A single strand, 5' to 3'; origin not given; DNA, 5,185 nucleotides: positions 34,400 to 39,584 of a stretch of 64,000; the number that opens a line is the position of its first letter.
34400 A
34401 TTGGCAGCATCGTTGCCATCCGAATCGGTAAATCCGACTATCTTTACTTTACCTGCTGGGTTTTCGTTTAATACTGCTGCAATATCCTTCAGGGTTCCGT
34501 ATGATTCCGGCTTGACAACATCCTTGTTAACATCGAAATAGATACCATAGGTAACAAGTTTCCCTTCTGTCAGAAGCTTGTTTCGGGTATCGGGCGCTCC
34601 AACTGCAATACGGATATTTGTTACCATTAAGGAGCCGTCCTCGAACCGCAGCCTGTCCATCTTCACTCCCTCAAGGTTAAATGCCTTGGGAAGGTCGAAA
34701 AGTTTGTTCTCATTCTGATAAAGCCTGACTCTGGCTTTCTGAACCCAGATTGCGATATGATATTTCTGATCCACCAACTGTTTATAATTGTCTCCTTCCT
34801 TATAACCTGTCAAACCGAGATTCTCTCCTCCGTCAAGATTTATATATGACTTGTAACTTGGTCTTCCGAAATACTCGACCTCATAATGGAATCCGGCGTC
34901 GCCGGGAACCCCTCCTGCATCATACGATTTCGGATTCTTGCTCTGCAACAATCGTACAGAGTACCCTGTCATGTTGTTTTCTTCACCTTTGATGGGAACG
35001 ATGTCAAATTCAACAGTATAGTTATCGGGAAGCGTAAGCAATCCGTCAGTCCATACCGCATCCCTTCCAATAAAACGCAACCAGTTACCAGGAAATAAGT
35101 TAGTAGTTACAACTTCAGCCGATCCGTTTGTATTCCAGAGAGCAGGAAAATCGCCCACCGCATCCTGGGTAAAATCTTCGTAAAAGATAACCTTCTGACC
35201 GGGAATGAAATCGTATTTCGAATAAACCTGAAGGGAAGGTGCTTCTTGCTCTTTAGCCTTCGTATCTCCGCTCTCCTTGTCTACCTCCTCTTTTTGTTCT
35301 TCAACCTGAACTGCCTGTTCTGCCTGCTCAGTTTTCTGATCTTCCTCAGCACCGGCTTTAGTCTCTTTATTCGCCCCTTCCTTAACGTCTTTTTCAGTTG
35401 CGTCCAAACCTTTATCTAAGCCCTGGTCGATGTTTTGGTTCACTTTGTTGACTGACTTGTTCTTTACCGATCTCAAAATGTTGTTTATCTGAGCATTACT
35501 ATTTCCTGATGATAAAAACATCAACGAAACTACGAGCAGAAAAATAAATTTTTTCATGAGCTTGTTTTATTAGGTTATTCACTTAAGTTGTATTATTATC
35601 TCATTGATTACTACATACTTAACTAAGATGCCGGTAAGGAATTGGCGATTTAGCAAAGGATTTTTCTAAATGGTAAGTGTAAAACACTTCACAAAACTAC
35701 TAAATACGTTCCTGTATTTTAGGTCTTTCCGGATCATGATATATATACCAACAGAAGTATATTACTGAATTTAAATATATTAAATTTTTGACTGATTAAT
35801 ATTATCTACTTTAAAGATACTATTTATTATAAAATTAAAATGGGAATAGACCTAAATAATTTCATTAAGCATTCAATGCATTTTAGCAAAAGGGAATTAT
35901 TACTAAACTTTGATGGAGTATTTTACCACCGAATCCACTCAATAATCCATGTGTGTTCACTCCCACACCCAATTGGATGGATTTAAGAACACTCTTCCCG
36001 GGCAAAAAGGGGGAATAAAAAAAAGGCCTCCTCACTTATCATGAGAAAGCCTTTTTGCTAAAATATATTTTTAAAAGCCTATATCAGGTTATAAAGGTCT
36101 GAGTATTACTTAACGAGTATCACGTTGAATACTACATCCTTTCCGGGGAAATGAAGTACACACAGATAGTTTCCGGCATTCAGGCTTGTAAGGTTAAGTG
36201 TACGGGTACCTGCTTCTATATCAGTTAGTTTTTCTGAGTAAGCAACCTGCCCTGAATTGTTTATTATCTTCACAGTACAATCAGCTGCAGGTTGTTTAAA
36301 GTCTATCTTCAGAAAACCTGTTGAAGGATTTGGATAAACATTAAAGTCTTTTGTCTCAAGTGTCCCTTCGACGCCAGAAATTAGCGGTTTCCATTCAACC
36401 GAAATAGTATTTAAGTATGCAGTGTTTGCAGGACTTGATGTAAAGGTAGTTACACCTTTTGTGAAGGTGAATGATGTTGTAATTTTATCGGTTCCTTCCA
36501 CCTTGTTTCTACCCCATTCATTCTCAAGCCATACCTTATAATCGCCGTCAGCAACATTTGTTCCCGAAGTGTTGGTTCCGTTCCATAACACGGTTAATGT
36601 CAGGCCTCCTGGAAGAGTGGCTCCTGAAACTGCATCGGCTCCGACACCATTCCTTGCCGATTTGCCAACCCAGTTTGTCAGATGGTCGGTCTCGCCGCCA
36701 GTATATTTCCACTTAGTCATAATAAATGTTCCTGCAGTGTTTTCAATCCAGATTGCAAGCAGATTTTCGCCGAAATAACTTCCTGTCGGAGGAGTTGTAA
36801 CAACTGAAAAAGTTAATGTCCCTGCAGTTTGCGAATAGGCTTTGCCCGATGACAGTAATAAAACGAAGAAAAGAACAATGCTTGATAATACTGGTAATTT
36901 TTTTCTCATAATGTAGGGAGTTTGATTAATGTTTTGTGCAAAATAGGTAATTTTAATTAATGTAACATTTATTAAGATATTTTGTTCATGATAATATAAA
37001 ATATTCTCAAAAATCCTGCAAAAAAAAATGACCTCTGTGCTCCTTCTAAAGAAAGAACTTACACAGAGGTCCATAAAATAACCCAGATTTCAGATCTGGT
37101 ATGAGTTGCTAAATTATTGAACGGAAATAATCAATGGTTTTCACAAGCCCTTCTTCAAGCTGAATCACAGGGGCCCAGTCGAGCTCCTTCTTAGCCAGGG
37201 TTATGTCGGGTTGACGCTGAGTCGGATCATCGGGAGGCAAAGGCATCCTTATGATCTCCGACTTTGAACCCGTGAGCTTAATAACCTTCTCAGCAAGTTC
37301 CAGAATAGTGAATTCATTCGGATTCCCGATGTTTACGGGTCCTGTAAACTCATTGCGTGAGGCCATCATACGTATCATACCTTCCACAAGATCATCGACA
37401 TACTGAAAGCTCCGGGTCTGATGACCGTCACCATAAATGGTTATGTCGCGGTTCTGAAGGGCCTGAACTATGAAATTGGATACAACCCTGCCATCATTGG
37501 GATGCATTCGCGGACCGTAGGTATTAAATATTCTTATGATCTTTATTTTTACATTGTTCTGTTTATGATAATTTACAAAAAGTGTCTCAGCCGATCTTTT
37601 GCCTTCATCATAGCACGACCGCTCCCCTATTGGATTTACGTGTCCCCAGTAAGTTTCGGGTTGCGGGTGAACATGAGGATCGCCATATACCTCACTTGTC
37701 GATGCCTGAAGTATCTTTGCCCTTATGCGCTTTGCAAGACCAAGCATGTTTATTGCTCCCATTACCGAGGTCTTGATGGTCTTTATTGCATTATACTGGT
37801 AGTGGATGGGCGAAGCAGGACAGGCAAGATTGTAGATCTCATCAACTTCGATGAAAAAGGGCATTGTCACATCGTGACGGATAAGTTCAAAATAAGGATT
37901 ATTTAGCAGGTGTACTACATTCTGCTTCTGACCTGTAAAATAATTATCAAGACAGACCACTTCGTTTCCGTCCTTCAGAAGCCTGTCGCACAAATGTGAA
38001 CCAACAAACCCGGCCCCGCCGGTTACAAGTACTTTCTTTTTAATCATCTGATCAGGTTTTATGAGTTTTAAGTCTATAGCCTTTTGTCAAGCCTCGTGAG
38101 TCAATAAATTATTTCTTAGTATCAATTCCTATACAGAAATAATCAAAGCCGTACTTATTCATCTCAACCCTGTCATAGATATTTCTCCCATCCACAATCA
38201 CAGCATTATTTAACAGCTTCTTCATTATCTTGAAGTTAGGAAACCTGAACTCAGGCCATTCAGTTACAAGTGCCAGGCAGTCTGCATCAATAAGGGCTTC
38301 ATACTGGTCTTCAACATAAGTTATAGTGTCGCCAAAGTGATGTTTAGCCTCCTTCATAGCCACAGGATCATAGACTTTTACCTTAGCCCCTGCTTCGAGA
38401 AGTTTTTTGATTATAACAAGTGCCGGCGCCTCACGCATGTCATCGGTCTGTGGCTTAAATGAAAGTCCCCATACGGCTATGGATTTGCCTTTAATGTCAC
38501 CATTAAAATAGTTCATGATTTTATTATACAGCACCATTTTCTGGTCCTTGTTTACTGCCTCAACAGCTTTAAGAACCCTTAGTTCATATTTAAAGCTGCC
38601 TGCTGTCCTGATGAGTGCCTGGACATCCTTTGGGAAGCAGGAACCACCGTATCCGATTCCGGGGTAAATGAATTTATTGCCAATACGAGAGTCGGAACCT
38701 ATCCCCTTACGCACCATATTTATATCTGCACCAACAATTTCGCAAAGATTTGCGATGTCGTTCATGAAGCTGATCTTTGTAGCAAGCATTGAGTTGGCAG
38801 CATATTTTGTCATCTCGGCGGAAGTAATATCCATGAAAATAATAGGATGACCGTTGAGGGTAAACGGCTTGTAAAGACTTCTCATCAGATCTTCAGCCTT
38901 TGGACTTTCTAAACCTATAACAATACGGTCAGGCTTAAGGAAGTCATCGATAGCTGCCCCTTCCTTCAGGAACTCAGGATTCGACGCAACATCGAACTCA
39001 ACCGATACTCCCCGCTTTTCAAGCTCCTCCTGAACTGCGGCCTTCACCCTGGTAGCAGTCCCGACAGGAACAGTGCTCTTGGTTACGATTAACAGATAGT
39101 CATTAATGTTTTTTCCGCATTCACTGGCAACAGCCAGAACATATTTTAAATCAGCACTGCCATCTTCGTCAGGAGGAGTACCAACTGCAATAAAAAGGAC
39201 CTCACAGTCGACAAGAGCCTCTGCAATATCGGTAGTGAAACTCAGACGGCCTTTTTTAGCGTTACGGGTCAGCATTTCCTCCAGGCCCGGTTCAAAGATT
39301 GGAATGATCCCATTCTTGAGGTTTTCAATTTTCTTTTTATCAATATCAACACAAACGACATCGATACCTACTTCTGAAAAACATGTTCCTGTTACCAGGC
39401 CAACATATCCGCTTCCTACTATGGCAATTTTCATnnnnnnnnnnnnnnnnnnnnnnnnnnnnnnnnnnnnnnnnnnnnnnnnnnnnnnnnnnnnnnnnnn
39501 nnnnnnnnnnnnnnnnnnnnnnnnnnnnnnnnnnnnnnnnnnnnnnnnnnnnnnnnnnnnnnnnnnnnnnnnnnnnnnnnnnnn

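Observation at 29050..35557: Three tandem lipoprotein HlyD-type adaptors with one MacB-type permease and no ATPase or TolC gene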

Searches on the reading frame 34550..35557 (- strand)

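Call 65: search_protein_families(library=pfam, proteins=[window:34550-35557:-], max_evalue=1)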
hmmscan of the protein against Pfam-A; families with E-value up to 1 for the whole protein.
window:34550-35557:- (336 aa): 1 family
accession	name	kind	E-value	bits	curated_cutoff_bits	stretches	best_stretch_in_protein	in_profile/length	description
PF12074.14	Gcn1_N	-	0.079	12.7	26.9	1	23-121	243-337/357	Generalcontrol nonderepressible 1 (Gcn1) N-terminal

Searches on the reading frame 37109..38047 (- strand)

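Call 3: search_protein_families(library=pfam, proteins=[window:37109-38047:-], max_evalue=0.01)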
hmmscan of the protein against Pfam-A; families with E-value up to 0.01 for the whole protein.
window:37109-38047:- (312 aa): 7 families
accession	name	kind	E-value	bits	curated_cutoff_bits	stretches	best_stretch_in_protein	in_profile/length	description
PF16363.11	GDP_Man_Dehyd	-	1.5e-53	182.9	27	1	7-303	1-331/332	GDP-mannose 4,6 dehydratase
PF01370.27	Epimerase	-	7.8e-50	170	20.9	1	6-241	1-240/240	NAD dependent epimerase/dehydratase family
PF07993.18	NAD_binding_4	-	1.6e-09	37.8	20.1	1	67-191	88-219/258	Male sterility protein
PF01073.25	3Beta_HSD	-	7e-09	35.5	22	1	7-225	1-226/280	3-beta hydroxysteroid dehydrogenase/isomerase family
PF02719.21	Polysacc_synt_2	-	2.4e-08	34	20.2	1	145-264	137-252/293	Polysaccharide biosynthesis protein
PF04321.23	RmlD_sub_bind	-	2.5e-07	30.5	27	1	5-265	2-237/287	RmlD substrate binding domain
PF00106.31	adh_short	-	0.0046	16.9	26.6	1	4-61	1-59/195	short chain dehydrogenase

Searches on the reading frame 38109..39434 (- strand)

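Call 3: search_protein_families(library=pfam, proteins=[window:38109-39434:-], max_evalue=0.01)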
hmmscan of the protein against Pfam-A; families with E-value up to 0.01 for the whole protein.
window:38109-39434:- (441 aa): 10 families
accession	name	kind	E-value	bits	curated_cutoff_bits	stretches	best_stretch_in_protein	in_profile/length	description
PF03721.20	UDPG_MGDP_dh_N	-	7.2e-68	228.3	27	1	1-187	1-187/187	UDP-glucose/GDP-mannose dehydrogenase family, NAD binding domain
PF00984.24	UDPG_MGDP_dh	-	7.7e-38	128.9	25.4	1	205-296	2-93/94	UDP-glucose/GDP-mannose dehydrogenase family, central domain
PF03720.21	UDPG_MGDP_dh_C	-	9.4e-36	122.7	30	1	320-422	1-103/103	UDP-glucose/GDP-mannose dehydrogenase family, UDP binding domain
PF02737.24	3HCDH_N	-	3e-06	27.7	22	1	2-81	1-83/180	3-hydroxyacyl-CoA dehydrogenase, NAD binding domain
PF02558.23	ApbA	-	0.0006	19.9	22.2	1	3-98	1-88/150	Ketopantoate reductase PanE/ApbA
PF01494.25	FAD_binding_3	-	0.00065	19.5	22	1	2-42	3-43/349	FAD binding domain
PF00070.33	Pyr_redox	-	0.00091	20.1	22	0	2-33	1-32/82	Pyridine nucleotide-disulphide oxidoreductase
PF03446.21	NAD_binding_2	-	0.0019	18.6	21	0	2-136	1-109/161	NAD binding domain of 6-phosphogluconate dehydrogenase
PF07992.20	Pyr_redox_2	-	0.0052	16.7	26.1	0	2-53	144-195/291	Pyridine nucleotide-disulphide oxidoreductase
PF01210.29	NAD_Gly3P_dh_N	-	0.0096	16.3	23.1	0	2-139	1-123/158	NAD-dependent glycerol-3-phosphate dehydrogenase N-terminus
